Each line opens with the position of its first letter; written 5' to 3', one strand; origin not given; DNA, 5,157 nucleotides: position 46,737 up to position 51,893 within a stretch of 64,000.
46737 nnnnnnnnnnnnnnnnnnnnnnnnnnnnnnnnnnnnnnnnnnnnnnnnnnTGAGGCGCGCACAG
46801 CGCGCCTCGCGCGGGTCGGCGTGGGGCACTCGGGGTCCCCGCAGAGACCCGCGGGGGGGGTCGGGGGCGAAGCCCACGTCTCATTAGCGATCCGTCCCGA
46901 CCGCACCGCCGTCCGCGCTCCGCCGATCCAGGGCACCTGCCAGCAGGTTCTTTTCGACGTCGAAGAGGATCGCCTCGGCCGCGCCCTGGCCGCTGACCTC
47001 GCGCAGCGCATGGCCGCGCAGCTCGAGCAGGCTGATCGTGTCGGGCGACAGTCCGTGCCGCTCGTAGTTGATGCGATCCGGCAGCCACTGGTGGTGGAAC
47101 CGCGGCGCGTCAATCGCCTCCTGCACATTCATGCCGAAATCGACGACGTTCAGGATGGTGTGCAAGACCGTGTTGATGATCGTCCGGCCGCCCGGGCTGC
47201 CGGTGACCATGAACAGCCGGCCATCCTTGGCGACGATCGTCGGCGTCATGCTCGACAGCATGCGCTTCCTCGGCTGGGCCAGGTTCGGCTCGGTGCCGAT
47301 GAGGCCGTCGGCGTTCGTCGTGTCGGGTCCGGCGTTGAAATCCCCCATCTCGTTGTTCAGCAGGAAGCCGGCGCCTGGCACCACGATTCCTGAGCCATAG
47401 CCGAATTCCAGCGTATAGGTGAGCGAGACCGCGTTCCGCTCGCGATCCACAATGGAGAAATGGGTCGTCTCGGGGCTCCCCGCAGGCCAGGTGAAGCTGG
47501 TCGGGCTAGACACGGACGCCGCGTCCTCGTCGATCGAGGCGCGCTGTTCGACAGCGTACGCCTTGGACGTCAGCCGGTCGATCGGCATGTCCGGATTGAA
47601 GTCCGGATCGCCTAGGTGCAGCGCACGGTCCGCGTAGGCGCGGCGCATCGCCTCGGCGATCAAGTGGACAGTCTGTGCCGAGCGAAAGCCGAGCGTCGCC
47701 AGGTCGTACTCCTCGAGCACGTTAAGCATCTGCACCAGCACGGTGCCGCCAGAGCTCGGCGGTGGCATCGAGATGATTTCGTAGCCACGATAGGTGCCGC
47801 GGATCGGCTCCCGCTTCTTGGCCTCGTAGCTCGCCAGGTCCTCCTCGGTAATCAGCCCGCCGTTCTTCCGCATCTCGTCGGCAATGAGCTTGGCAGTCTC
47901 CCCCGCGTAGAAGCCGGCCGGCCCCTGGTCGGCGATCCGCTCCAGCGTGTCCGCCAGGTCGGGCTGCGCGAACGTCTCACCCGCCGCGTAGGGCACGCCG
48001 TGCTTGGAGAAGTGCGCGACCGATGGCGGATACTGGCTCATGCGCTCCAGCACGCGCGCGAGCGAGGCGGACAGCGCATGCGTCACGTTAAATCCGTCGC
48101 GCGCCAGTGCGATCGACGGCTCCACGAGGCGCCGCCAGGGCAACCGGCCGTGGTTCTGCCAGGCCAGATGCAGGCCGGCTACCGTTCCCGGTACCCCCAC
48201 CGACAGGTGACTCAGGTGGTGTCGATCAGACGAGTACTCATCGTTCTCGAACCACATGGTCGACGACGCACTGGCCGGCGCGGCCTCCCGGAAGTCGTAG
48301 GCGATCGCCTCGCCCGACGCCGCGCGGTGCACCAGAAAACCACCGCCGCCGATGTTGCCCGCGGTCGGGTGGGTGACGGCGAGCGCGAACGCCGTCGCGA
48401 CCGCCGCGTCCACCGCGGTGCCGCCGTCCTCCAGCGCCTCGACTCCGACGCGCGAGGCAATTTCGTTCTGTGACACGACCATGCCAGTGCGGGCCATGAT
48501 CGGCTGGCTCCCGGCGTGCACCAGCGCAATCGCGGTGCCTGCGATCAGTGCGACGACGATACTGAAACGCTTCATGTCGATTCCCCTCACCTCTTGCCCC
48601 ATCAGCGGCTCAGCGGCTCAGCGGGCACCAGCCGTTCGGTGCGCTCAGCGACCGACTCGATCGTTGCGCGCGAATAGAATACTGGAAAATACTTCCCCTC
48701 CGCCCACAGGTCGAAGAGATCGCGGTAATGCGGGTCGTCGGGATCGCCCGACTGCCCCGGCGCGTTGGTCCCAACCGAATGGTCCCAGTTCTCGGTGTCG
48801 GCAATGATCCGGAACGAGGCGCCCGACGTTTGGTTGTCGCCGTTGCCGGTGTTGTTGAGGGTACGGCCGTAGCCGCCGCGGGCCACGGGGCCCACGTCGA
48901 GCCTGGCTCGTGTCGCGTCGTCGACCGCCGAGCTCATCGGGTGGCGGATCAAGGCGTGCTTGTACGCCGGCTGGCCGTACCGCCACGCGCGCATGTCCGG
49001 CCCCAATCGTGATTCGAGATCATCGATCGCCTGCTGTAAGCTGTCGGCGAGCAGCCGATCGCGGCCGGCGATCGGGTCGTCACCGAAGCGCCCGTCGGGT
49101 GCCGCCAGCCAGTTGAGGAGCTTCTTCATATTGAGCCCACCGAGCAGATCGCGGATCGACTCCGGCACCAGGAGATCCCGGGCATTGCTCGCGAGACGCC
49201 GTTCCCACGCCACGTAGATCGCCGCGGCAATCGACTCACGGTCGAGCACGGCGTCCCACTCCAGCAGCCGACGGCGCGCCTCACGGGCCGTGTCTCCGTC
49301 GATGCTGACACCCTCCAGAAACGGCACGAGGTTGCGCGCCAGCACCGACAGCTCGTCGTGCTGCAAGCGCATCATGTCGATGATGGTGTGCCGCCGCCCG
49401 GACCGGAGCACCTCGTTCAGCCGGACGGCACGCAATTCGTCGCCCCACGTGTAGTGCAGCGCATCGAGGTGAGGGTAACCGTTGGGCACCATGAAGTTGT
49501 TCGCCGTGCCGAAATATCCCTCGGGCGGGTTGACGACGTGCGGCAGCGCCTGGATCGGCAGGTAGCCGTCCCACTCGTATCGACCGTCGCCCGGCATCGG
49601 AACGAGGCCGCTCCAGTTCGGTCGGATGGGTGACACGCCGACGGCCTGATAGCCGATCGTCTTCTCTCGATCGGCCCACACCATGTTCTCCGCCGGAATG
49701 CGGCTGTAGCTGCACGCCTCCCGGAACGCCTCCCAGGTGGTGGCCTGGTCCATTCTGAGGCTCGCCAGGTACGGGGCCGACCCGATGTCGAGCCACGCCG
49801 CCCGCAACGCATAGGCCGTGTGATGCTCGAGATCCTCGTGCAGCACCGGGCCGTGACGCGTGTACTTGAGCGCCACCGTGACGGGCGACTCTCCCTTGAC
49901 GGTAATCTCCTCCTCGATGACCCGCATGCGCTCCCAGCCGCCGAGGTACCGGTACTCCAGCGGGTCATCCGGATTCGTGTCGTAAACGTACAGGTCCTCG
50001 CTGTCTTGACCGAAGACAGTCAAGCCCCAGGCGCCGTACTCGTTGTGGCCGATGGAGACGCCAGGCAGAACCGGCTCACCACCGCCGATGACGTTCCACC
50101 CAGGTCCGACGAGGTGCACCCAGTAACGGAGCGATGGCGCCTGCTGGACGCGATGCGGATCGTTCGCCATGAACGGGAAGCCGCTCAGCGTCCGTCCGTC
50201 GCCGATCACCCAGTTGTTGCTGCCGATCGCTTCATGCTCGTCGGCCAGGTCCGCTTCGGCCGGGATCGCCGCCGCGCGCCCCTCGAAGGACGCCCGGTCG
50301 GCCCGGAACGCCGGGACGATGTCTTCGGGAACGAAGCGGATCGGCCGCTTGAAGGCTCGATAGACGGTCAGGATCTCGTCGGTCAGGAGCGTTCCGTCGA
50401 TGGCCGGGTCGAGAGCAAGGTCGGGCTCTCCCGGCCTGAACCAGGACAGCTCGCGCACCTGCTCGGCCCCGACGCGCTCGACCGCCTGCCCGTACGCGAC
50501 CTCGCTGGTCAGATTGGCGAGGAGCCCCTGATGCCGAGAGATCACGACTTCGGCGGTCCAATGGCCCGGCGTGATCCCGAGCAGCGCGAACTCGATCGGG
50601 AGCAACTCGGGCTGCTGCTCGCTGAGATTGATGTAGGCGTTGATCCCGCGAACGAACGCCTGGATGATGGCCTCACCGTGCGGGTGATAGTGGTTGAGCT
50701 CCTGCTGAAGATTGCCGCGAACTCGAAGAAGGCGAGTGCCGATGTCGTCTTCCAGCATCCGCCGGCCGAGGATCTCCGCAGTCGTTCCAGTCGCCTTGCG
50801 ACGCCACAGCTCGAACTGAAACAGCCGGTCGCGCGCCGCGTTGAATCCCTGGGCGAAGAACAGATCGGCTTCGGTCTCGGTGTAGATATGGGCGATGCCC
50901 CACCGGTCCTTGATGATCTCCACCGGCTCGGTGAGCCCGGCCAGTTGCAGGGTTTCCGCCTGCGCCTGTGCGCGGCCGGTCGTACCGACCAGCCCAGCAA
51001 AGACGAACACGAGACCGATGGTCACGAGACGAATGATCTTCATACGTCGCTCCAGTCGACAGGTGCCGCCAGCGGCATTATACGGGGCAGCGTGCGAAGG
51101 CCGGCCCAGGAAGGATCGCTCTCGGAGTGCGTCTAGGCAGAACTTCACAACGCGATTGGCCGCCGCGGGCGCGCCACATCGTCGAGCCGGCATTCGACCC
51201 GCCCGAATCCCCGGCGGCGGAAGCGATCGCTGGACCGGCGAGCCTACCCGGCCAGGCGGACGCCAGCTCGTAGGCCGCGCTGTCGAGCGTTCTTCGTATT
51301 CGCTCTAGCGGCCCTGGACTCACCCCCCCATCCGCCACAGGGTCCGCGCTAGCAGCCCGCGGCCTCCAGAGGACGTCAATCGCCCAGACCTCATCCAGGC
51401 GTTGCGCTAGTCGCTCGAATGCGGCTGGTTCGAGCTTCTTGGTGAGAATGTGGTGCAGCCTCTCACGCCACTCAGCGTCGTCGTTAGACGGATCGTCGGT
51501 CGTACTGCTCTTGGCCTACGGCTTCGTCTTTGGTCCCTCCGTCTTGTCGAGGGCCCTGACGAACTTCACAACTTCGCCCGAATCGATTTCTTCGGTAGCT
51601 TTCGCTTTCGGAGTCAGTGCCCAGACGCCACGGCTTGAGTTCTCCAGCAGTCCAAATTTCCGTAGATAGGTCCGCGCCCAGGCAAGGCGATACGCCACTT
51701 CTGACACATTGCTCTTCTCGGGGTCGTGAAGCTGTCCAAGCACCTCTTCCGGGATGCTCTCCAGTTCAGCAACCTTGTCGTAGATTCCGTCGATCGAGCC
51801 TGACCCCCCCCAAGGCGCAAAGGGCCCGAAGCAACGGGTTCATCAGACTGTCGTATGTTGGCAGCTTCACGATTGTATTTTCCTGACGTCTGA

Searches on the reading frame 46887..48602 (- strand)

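Call 51: search_protein_families(library=pfam, proteins=[window:46887-48602:-], max_evalue=0.00001)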
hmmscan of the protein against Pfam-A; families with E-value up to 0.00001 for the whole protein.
window:46887-48602:- (572 aa): 1 family
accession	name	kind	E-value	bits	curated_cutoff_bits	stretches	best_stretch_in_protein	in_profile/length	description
PF01019.26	G_glu_transpept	-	1e-173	579.3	27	1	55-562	2-510/512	Gamma-glutamyltranspeptidase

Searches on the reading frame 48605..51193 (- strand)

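Call 52: search_protein_families(library=pfam, proteins=[window:48605-51193:-], max_evalue=0.00001)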
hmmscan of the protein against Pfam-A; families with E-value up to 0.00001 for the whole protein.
window:48605-51193:- (863 aa): 1 family
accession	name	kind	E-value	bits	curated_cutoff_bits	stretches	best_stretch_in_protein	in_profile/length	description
PF01804.23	Penicil_amidase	-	1.1e-198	663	21.3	1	90-846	1-674/675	Penicillin amidase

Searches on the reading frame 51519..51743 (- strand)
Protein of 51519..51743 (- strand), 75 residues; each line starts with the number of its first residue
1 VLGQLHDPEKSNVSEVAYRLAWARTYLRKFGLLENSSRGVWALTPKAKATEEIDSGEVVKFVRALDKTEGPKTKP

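Call 79: search_protein_families(library=pfam, proteins=[window:51519-51743:-], max_evalue=0.01)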
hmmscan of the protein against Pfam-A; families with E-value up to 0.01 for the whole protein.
window:51519-51743:- (75 aa): 1 family
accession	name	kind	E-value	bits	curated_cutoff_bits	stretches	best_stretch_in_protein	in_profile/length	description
PF14338.12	Mrr_N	-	3.4e-11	43.6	29.5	1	10-49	44-83/87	Mrr N-terminal domain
